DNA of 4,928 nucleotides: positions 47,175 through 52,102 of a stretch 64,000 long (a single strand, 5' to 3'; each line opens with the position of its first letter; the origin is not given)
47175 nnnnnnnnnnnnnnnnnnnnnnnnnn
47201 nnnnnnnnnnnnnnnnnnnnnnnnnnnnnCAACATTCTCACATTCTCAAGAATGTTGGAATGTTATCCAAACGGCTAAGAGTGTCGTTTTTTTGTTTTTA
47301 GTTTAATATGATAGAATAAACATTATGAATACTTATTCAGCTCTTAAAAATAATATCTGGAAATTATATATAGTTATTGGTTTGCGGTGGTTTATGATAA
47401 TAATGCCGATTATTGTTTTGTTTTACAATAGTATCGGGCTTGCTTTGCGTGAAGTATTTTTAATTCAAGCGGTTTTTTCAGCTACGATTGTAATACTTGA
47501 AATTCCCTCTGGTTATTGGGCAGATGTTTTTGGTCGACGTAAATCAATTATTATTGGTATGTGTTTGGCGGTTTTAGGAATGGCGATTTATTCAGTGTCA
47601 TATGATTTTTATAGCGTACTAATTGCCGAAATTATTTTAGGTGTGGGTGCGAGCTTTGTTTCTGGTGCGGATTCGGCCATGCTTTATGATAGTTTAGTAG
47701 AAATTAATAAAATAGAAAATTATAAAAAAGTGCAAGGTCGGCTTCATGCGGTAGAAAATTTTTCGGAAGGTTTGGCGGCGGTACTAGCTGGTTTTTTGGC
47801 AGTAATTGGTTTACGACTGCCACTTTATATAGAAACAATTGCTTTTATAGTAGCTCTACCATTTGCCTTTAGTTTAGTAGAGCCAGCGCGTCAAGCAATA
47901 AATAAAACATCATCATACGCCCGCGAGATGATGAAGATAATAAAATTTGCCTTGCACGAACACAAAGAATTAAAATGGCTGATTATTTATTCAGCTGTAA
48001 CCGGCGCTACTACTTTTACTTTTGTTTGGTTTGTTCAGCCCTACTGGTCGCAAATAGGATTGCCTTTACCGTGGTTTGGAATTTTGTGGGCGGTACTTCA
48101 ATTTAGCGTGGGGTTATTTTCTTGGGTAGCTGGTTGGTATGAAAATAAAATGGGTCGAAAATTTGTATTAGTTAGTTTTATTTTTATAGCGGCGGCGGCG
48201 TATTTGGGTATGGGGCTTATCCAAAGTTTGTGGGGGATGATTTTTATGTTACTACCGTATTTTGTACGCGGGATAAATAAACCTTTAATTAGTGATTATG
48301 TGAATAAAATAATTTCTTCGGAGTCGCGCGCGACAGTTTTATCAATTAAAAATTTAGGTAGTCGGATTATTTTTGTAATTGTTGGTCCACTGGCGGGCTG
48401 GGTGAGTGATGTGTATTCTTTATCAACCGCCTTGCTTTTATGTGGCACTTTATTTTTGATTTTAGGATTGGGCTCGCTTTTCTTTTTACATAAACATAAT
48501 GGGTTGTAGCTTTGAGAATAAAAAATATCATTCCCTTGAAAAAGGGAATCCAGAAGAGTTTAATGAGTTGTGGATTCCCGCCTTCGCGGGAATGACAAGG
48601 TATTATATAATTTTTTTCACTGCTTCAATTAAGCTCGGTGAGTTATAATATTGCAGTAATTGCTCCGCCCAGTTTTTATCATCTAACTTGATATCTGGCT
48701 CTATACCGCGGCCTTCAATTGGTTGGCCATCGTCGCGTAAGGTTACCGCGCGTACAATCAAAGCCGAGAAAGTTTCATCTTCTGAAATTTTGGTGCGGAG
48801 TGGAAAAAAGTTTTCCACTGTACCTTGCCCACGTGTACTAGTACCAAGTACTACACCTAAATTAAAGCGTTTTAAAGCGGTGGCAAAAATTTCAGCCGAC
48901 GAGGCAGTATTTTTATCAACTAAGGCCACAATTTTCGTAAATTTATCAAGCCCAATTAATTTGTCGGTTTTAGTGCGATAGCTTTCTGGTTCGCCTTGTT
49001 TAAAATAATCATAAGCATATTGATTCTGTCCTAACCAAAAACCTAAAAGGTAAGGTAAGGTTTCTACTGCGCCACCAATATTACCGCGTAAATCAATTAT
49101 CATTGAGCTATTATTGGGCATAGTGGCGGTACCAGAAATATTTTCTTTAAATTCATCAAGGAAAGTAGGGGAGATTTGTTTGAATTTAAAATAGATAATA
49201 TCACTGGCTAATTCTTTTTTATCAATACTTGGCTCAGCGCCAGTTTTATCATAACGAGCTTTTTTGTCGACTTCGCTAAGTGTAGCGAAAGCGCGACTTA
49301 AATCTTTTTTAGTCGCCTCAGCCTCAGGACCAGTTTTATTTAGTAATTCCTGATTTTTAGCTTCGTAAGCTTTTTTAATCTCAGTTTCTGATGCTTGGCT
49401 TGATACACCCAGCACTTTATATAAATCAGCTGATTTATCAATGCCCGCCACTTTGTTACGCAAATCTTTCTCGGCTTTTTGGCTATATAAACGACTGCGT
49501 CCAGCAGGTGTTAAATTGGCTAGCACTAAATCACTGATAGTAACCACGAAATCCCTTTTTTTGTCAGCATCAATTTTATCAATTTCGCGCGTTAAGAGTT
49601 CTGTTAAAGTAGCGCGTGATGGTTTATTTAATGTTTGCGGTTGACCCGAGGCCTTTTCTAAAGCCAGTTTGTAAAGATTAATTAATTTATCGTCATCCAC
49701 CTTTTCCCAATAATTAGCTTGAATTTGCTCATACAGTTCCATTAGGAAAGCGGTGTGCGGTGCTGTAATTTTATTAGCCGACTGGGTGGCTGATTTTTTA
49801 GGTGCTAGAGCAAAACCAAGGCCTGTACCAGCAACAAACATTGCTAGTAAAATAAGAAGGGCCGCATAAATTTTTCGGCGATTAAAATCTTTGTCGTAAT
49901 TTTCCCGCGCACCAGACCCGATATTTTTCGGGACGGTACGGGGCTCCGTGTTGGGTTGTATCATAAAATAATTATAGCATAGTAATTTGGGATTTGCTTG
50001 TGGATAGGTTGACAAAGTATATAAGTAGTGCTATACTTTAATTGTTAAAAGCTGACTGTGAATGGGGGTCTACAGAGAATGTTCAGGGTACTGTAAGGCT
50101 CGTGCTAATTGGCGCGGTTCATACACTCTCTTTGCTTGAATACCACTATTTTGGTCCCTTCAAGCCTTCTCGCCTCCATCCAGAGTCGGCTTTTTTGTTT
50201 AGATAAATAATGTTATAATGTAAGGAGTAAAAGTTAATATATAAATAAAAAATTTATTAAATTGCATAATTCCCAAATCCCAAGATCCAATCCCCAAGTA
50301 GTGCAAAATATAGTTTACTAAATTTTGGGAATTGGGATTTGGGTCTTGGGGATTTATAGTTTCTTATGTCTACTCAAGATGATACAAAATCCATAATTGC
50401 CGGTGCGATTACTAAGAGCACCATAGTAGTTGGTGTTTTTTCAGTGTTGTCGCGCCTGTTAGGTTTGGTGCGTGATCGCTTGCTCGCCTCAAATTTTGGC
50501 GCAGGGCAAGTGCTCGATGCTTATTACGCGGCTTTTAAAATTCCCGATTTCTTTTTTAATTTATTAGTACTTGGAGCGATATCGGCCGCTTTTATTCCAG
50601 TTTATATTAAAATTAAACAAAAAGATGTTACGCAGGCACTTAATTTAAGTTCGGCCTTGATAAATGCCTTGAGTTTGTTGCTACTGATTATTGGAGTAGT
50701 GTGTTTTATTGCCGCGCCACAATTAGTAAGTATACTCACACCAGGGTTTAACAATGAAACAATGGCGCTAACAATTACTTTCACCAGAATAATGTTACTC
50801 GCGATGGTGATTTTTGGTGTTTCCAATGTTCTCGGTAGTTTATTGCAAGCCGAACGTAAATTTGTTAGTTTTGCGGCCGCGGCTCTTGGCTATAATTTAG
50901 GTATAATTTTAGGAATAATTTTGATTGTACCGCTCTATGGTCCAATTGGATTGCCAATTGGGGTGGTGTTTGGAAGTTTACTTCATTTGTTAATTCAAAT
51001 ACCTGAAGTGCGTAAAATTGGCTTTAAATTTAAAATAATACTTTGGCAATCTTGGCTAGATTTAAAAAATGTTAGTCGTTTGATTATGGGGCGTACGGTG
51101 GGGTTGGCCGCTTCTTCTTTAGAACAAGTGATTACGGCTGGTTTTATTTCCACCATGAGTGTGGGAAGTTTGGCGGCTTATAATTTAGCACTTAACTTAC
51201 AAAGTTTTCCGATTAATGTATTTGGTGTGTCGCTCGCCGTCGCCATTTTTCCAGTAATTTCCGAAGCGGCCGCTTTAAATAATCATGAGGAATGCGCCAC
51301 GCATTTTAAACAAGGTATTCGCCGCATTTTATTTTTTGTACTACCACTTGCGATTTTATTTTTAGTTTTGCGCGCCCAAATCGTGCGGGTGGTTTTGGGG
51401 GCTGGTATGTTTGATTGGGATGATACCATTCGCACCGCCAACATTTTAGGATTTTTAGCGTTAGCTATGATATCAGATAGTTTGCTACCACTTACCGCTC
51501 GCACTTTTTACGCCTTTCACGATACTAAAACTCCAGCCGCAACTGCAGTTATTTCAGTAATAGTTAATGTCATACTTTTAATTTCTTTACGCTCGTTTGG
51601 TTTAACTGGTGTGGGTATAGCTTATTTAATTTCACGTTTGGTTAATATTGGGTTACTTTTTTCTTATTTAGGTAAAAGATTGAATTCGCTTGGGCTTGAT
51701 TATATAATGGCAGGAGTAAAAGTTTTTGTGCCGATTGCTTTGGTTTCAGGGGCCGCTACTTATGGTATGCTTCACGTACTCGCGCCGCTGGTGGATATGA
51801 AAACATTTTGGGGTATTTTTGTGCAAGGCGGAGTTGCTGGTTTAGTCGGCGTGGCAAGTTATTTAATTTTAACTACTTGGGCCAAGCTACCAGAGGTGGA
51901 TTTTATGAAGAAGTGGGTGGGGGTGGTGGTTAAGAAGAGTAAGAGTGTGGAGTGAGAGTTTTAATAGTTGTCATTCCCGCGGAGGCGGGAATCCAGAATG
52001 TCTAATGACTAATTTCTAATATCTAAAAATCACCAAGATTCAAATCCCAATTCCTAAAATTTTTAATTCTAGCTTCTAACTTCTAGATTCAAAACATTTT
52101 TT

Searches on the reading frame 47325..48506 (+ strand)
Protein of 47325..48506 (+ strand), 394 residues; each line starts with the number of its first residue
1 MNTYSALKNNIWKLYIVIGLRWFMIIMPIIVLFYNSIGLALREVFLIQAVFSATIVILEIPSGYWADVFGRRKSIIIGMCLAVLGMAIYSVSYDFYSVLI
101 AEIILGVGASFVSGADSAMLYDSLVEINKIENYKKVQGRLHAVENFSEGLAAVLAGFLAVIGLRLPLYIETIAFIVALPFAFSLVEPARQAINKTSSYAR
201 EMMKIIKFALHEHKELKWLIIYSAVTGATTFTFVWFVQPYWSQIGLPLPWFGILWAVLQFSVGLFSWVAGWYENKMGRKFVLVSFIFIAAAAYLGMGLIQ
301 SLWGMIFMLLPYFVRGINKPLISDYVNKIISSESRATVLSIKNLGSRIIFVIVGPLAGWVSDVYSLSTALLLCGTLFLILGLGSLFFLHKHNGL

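Call 59: search_protein_families(library=pfam, proteins=[window:47325-48506:+], max_evalue=0.001)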
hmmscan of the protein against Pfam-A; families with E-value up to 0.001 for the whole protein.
window:47325-48506:+ (394 aa): 2 families
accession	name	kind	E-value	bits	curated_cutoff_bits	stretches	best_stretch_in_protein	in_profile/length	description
PF07690.21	MFS_1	-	3.2e-29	102.4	33.4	2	15-341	5-334/347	Major Facilitator Superfamily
PF12832.13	MFS_1_like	-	0.00013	21.6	25.2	1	25-341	17-341/373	MFS_1 like family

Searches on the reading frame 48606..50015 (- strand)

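Call 59: search_protein_families(library=pfam, proteins=[window:48606-50015:-], max_evalue=0.001)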
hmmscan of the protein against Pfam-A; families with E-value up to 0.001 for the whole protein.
window:48606-50015:- (470 aa): 3 families
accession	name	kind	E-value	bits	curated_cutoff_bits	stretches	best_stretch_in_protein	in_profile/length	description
PF03572.23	Peptidase_S41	-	3.2e-25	89.1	24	1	276-443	5-164/165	Peptidase family S41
PF00226.36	DnaJ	-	1.5e-09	38.3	27.8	1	197-256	1-63/63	DnaJ domain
PF13446.11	RPT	-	0.00027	21.1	28.2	0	199-248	6-47/59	A repeated domain in UCH-protein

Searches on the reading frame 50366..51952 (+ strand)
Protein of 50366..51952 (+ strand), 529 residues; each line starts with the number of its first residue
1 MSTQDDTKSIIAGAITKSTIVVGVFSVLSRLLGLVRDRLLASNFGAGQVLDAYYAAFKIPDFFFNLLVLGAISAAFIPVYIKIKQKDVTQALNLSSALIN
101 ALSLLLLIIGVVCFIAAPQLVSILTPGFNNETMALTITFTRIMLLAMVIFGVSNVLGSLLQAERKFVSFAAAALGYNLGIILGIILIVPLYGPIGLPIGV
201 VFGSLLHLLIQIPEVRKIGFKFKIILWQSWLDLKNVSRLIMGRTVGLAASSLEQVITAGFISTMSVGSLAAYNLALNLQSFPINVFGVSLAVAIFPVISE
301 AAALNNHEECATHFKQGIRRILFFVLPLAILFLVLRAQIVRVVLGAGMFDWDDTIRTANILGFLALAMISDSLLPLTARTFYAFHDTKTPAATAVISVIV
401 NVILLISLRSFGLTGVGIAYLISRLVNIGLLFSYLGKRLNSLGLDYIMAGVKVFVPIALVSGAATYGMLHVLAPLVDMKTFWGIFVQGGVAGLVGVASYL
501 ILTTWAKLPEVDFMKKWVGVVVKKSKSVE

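Call 59: search_protein_families(library=pfam, proteins=[window:50366-51952:+], max_evalue=0.001)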
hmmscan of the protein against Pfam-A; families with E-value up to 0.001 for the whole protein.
window:50366-51952:+ (529 aa): 3 families
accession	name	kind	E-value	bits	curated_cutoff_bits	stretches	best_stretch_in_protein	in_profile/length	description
PF03023.19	MurJ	-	4.9e-82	276.4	27.4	1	40-477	1-442/451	Lipid II flippase MurJ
PF13440.11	Polysacc_synt_3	-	1.5e-09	37.9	23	1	105-346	53-286/293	Polysaccharide biosynthesis protein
PF01554.23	MatE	-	5.2e-09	36.4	24.9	1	248-404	7-158/161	MatE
